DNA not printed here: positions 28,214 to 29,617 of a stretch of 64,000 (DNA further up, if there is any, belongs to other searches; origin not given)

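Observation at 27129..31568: Self-contained operon coupling a TPP-dependent 2-oxoacid E1 alpha/beta to amino-sugar synthesis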

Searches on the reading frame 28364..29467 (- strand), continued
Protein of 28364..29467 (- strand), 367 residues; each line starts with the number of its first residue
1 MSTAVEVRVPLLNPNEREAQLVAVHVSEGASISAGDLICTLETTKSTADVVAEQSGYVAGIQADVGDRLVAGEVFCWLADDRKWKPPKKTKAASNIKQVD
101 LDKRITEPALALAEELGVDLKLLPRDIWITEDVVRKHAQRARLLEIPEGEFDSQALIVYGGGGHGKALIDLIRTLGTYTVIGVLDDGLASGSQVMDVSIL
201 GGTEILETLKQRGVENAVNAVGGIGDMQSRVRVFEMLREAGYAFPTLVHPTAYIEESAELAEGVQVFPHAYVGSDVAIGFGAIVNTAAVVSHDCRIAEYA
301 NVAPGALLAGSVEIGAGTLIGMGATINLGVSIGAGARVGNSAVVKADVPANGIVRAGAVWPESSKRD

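Call 59: search_protein_families(library=pfam, proteins=[L026:4441-5373:+, L026:5461-6054:+, L026:9212-9682:+, L026:9679-10437:+, L026:10456-12189:+, L026:12186-13418:+, L026:13434-14345:+, L026:14355-15179:+, L026:3375-4388:+], max_evalue=0.001)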
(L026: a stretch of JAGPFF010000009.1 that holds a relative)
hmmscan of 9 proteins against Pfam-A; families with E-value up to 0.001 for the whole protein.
L026:4441-5373:+ (310 aa): 8 families
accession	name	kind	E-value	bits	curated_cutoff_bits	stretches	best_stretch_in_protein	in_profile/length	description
PF01370.27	Epimerase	-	7.2e-62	209.3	20.9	1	4-236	2-240/240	NAD dependent epimerase/dehydratase family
PF16363.11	GDP_Man_Dehyd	-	5.8e-57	194.1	27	1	4-298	1-331/332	GDP-mannose 4,6 dehydratase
PF01073.25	3Beta_HSD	-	6.2e-29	101.3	22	1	4-226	1-232/280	3-beta hydroxysteroid dehydrogenase/isomerase family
PF02719.21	Polysacc_synt_2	-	8.2e-15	55.2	20.2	1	4-258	2-251/293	Polysaccharide biosynthesis protein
PF04321.23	RmlD_sub_bind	-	1.1e-13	51.4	27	1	1-226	1-200/287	RmlD substrate binding domain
PF13460.12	NAD_binding_10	-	1e-12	48.8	27.2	1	7-155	1-136/184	NAD(P)H-binding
PF07993.18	NAD_binding_4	-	4.6e-12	46.1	20.1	1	40-219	58-258/258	Male sterility protein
PF05368.20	NmrA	-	4.2e-05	23.7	27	1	4-116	6-108/298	NmrA-like family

L026:5461-6054:+ (197 aa): 1 family
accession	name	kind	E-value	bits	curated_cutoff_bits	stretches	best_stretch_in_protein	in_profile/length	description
PF02245.21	Pur_DNA_glyco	-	2.6e-65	219.6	27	1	7-188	1-176/181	Methylpurine-DNA glycosylase (MPG)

L026:9212-9682:+ (156 aa): 1 family
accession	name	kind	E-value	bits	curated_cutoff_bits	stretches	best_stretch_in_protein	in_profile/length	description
PF04519.19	Bactofilin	-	2.5e-23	82.6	27.9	1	21-117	1-97/98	Polymer-forming cytoskeletal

L026:9679-10437:+ (252 aa): 1 family
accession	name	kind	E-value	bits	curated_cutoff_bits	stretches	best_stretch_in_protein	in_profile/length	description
PF02517.21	Rce1-like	-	7.8e-13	49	22.4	1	155-245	8-89/93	Type II CAAX prenyl endopeptidase Rce1-like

L026:10456-12189:+ (577 aa): 3 families
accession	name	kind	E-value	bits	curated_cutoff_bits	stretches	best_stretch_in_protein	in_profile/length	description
PF00587.30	tRNA-synt_2b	-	2.1e-27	96.7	29.3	1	95-462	2-179/179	tRNA synthetase class II core domain (G, H, P, S and T)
PF04073.20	tRNA_edit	-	1.1e-26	93.8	25.5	1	256-377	1-117/123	Aminoacyl-tRNA editing domain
PF03129.25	HGTP_anticodon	-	5.7e-15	55.7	21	1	490-570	13-93/94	Anticodon binding domain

L026:12186-13418:+ (410 aa): 2 families
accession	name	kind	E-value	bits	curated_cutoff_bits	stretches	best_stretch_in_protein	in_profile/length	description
PF01041.23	DegT_DnrJ_EryC1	-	7.1e-106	354.9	19.8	1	30-404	3-359/360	DegT/DnrJ/EryC1/StrS aminotransferase family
PF00155.27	Aminotran_1_2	-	0.00038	20.2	19.7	1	50-142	39-143/361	Aminotransferase class I and II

L026:13434-14345:+ (303 aa): 1 family
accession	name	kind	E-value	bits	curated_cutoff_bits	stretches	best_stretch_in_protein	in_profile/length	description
PF10882.14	bPH_5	-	3.2e-16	59.7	22.5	1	73-168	2-97/100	Bacterial PH domain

L026:14355-15179:+ (274 aa): 1 family
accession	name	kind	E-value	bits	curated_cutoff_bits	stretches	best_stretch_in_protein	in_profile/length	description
PF01940.21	DUF92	-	1.9e-67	227.7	27.5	1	12-260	2-249/251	Integral membrane protein DUF92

L026:3375-4388:+ (337 aa): 2 families
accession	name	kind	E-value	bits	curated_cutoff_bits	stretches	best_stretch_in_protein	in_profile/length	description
PF00962.28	A_deaminase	-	8.9e-95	318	27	1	7-329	1-326/330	Adenosine deaminase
PF19326.5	AMP_deaminase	-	8.9e-05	21.5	27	1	194-323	454-582/630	AMP deaminase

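Call 60: predict_structure(alignment_id=A3)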
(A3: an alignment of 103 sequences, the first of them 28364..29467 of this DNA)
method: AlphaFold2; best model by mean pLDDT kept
length: 367 residues; sequences in the alignment: 103
mean_pLDDT: 92.8   pTM: 0.72
mean pLDDT of the five models: 92.8, 92.6, 92.6, 92.6, 92.3
residues with pLDDT >= 90: 299; 70-90: 51; 50-70: 9; < 50: 8
segments of 3 or more residues with pLDDT < 50: 93-100
pLDDT, mean of each block of 10 residues (from residue 1): 91 90 96 97 92 97 95 97 92 46 77 94 84 86 78 96 98 98 95 96 96 97 88 98 98 99 99 99 98 98 98 98 98 97 98 96 81
secondary structure, 60 per line:
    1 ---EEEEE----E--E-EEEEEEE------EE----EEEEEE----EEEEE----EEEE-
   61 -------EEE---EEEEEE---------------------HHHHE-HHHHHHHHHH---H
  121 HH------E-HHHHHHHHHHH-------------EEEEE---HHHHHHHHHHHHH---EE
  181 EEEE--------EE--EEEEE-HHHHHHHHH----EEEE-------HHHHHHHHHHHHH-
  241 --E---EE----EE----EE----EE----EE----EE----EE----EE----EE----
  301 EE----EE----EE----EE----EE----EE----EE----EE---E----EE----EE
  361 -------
elements in order: E4-8 E18-24 E37-42 E47-51 E56-59 E68-70 E74-79 H101-104 H107-116 H131-141 E155-159 H163-175 E179-184 E197-201 H203-211 E216-219 H227-239

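Call 64: find_related_loci(query=A2, collection=metagenome_contigs, flank=8000)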
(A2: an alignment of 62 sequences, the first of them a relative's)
Query A2 (357 aa) in metagenome_contigs; peptide patterns used: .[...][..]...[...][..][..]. (x = any residue, [..] = any of these).
600 stretches matched a pattern (row limit reached: there are more); 533 encode a relative of the query (tblastn E <= 1e-3); the best 80 are kept; 80 distinct loci.
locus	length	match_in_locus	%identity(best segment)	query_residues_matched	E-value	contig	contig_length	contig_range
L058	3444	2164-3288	43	2-357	5e-96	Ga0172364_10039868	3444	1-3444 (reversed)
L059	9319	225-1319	42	5-354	3e-87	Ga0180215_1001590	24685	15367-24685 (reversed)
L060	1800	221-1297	39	5-352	7e-91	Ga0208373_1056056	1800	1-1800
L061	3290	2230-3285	41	2-334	2e-84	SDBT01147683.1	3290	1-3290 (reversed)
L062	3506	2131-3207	41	2-355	3e-79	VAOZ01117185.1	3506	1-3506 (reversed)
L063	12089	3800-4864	38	4-350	1e-78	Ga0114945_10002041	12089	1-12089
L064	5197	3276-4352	41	1-355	1e-78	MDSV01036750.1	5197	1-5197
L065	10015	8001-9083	37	7-352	3e-76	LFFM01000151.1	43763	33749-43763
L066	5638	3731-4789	41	1-352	5e-76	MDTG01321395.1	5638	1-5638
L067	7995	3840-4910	37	1-353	1e-74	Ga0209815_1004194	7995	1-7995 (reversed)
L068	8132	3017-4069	36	7-352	2e-74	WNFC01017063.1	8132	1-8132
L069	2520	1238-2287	40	1-352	6e-75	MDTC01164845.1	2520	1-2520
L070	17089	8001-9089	35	4-355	2e-72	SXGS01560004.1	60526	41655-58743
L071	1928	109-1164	36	4-357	1e-74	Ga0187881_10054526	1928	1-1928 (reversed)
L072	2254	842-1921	36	7-355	2e-73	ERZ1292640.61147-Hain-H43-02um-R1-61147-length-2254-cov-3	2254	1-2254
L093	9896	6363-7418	33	4-357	1e-63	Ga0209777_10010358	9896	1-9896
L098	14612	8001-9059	32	1-355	1e-62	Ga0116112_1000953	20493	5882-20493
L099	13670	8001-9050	35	1-352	5e-62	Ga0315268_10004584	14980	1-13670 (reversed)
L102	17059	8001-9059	34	4-357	5e-62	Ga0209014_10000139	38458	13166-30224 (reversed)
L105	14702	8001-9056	30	1-357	8e-61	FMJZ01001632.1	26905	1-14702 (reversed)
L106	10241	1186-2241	31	4-357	7e-61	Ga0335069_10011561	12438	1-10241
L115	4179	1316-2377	31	2-352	2e-58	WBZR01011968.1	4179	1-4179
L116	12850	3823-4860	34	5-352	1e-58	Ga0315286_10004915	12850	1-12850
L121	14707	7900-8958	32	4-357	1e-58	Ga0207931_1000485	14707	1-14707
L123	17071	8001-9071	30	4-352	6e-58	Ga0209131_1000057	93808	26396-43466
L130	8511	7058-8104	30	4-352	7e-57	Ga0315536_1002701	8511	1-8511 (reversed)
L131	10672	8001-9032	37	1-345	1e-56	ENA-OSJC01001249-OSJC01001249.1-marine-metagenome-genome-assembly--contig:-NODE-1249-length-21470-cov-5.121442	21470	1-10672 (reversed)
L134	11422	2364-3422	30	1-355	1e-56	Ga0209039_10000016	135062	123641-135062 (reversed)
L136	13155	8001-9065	31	1-352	4e-56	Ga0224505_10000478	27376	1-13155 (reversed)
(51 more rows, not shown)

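Call 65: fold_search(model_id=the predicted structure, library=pdb)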
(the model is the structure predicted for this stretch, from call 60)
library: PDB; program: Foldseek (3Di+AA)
matches with E <= 10: 1299; with E <= 0.001: 199
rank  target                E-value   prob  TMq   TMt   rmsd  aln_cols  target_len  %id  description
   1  4eaa                  1.6e-17  1.00  0.53  0.91   2.9       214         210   32  X-ray crystal structure of the H141N mutant of perosamine N-acetyltransferase from Caulobacter crescentus in complex wit (released 2012-04-04)
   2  4eab                  6.0e-17  1.00  0.53  0.91   2.8       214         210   32  X-ray crystal structure of the H141A mutant of GDP-perosamine N-acetyl transferase from Caulobacter crescentus in comple (released 2012-04-04)
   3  4ea7                  8.2e-16  1.00  0.51  0.90   1.5       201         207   33  X-ray crystal structure of PerB from Caulobacter crescentus in complex with CoA and GDP-perosamine at 1.0 Angstrom resol (released 2012-04-04)
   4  4m99_B                8.6e-16  1.00  0.51  0.91   1.8       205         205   33  Acetyltransferase domain of PglB from Neisseria gonorrhoeae FA1090 in complex with acetyl coenzyme A (released 2013-10-02)
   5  4m98                  2.3e-15  1.00  0.50  0.88   2.0       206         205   32  Acetyltransferase domain of PglB from Neisseria gonorrhoeae FA1090 (released 2013-10-02)
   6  4m99_A                7.8e-15  1.00  0.52  0.90   1.9       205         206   33  Acetyltransferase domain of PglB from Neisseria gonorrhoeae FA1090 in complex with acetyl coenzyme A (released 2013-10-02)
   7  7txp                  3.3e-13  1.00  0.51  0.89   1.5       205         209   33  X-ray structure of the VioB N-acetyltransferase from Acinetobacter baumannii in complex with TDP-4-amino-4,6-dideoxy-D-g (released 2022-03-09)
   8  3bsy_A                1.2e-12  1.00  0.46  0.86   2.3       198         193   25  PglD from Campylobacter jejuni, NCTC 11168, in complex with acetyl coenzyme A (released 2008-07-29)
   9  5t2y_A                8.3e-12  1.00  0.46  0.86   4.0       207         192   24  Crystal Structure of C. jejuni PglD in complex with 5-methyl-4-(methylamino)-2-phenethylthieno[2,3-d]pyrimidine-6-carb (released 2017-02-22)
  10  2npo                  1.1e-11  1.00  0.47  0.87   4.2       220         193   22  Crystal structure of putative transferase from Campylobacter jejuni subsp. jejuni NCTC 11168 (released 2006-11-07)
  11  3bsw                  1.2e-11  1.00  0.42  0.78   5.0       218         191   21  PglD-citrate complex, from Campylobacter jejuni NCTC 11168 (released 2008-07-29)
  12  2vhe_A                1.6e-11  1.00  0.47  0.87   4.0       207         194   23  PglD-CoA complex: An acetyl transferase from Campylobacter jejuni (released 2008-01-29)
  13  7l7z                  2.4e-11  1.00  0.46  0.76   3.6       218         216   24  x-ray structure of the N-acetyltransferase Pcryo_0637 from psychrobacter cryohalolentis in the presence of coenzyme A an (released 2021-03-03)
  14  3bfp                  2.5e-11  1.00  0.39  0.76   5.8       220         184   20  Crystal Structure of apo-PglD from Campylobacter jejuni (released 2008-01-22)
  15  2vhe_B                3.5e-11  1.00  0.44  0.87   3.3       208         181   22  PglD-CoA complex: An acetyl transferase from Campylobacter jejuni (released 2008-01-29)
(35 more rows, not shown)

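Call 68: search_protein_families(library=pfam, proteins=[L093:3129-4277:-, L102:11110-11730:-, L059:6940-8115:+, L106:4551-5471:-, L131:1030-2034:+, L115:1106-2401:-, L066:1034-1711:+, L134:5406-6020:-, L121:1895-3196:+, L099:2012-2950:+], max_evalue=0.001)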
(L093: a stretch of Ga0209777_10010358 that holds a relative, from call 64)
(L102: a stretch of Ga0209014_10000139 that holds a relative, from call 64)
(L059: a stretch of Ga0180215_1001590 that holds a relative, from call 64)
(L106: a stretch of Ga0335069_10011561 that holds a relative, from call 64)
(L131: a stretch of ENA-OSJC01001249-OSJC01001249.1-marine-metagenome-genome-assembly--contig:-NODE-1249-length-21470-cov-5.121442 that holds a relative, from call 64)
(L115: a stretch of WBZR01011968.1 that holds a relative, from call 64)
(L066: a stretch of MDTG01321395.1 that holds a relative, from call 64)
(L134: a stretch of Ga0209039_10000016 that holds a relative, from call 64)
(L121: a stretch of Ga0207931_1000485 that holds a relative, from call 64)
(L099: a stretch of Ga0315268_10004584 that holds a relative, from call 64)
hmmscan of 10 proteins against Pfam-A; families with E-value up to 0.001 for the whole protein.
L093:3129-4277:- (382 aa): 6 families
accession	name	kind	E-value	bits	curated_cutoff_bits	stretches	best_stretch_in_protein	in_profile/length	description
PF01476.26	LysM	-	2.9e-26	91.6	20.9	2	198-240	1-43/43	LysM domain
PF23446.1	LysM1_NFP_LYK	-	1.1e-07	33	36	0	132-169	17-54/60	NFP/LYK LysM1 domain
PF23473.1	LysM3_LYK4_5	-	2.8e-07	30.9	29.3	1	197-241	4-48/48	LYK4/5 LysM3 domain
PF23577.1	LysM_RLK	-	3.6e-05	24.2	27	0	198-240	3-44/44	LysM domain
PF23472.1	LysM2_CERK1_LYK3_4_5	-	4.3e-05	23.8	27.4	0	195-241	5-55/56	LYK3/4/5 LysM2 domain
PF13240.11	Zn_Ribbon_1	-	0.00012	22.2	25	1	11-31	2-22/23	zinc-ribbon domain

L102:11110-11730:- (206 aa): 2 families
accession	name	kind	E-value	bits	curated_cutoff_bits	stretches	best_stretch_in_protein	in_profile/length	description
PF06966.17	DUF1295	-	0.00017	21.6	20.4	0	95-173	119-206/235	Protein of unknown function (DUF1295)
PF04191.18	PEMT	-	0.0008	20.2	25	1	101-175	19-88/105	Phospholipid methyltransferase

L059:6940-8115:+ (391 aa): 5 families
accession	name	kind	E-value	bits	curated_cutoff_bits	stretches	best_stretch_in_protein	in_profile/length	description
PF01041.23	DegT_DnrJ_EryC1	-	8.6e-127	423.7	19.8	1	18-382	2-359/360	DegT/DnrJ/EryC1/StrS aminotransferase family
PF00155.27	Aminotran_1_2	-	1e-12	48.4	19.7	1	41-169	42-193/361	Aminotransferase class I and II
PF01212.27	Beta_elim_lyase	-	6.1e-10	39.3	27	1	39-282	31-233/288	Beta-eliminating lyase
PF01053.26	Cys_Met_Meta_PP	-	4.5e-09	35.8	27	1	39-223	51-235/381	Cys/Met metabolism PLP-dependent enzyme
PF00266.25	Aminotran_5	-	9.9e-07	28.5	21.5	1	41-187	44-200/371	Aminotransferase class-V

L106:4551-5471:- (306 aa): 3 families
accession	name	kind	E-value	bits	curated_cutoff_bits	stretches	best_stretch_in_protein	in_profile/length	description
PF07859.19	Abhydrolase_3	-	5.3e-59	199.9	25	1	73-273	1-208/210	alpha/beta hydrolase fold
PF10340.15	Say1_Mug180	-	1.6e-11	44.1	21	1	67-188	119-245/374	Steryl acetyl hydrolase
PF20434.5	BD-FAE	-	3.5e-11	43.5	26.8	1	66-160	9-110/215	BD-FAE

L131:1030-2034:+ (334 aa): 12 families
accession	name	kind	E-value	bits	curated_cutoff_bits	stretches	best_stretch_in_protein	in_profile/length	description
PF02719.21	Polysacc_synt_2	-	1.6e-103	346.4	20.2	1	6-279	1-291/293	Polysaccharide biosynthesis protein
PF01370.27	Epimerase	-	8.7e-26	91.2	20.9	1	7-218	2-235/240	NAD dependent epimerase/dehydratase family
PF08485.16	Polysacc_syn_2C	-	2.6e-22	78.7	25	1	282-329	1-48/48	Polysaccharide biosynthesis protein C-terminal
PF01073.25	3Beta_HSD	-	3.3e-20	72.7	22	1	7-130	1-122/280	3-beta hydroxysteroid dehydrogenase/isomerase family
PF16363.11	GDP_Man_Dehyd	-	1.8e-15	57.7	27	1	7-236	1-262/332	GDP-mannose 4,6 dehydratase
PF13460.12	NAD_binding_10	-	8e-13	49.1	27.2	1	10-129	1-103/184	NAD(P)H-binding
PF05368.20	NmrA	-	5.2e-11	43.1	27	1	4-204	3-185/298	NmrA-like family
PF07993.18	NAD_binding_4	-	1.1e-08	35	20.1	1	8-140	1-152/258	Male sterility protein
PF04321.23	RmlD_sub_bind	-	3.3e-07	30.1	27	1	6-125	3-102/287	RmlD substrate binding domain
PF03435.24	Sacchrp_dh_NADP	-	1.5e-05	25.7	25.1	1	7-81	2-76/129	Saccharopine dehydrogenase NADP binding domain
PF03807.23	F420_oxidored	-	8.2e-05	23.6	21.6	0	8-87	5-73/94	NADP oxidoreductase coenzyme F420-dependent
PF00106.31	adh_short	-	0.0008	19.4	26.6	0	4-74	1-71/195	short chain dehydrogenase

L115:1106-2401:- (431 aa): 0 families

L066:1034-1711:+ (225 aa): 1 family
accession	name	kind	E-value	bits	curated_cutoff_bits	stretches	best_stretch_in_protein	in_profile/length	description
PF02397.22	Bac_transf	-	2.7e-49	167.6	27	1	3-196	2-178/179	Bacterial sugar transferase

L134:5406-6020:- (204 aa): 3 families
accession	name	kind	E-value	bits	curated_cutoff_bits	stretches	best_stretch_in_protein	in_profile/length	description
PF01712.25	dNK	-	4.3e-14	53.2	27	1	5-180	1-182/203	Deoxynucleoside kinase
PF13191.12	AAA_16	-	3.6e-05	24.8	32.6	1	4-46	26-71/167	AAA ATPase domain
PF13238.12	AAA_18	-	0.00034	21.5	29.4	0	5-31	1-25/128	AAA domain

L121:1895-3196:+ (433 aa): 1 family
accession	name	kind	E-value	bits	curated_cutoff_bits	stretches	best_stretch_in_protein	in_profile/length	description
PF00285.26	Citrate_synt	-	4.6e-91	306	27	1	41-420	1-357/357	Citrate synthase, C-terminal domain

L099:2012-2950:+ (312 aa): 4 families
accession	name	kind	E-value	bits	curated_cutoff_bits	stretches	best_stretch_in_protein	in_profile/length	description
PF00056.29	Ldh_1_N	-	1.2e-41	142.4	27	1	4-142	2-141/141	lactate/malate dehydrogenase, NAD binding domain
PF02866.23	Ldh_1_C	-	2.9e-38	132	22.6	1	147-304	3-168/174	lactate/malate dehydrogenase, alpha/beta C-terminal domain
PF03721.20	UDPG_MGDP_dh_N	-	8.7e-05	22.6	27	1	4-91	2-97/187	UDP-glucose/GDP-mannose dehydrogenase family, NAD binding domain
PF01266.30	DAO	-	0.00025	21.1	27.9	1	5-33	2-29/353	FAD dependent oxidoreductase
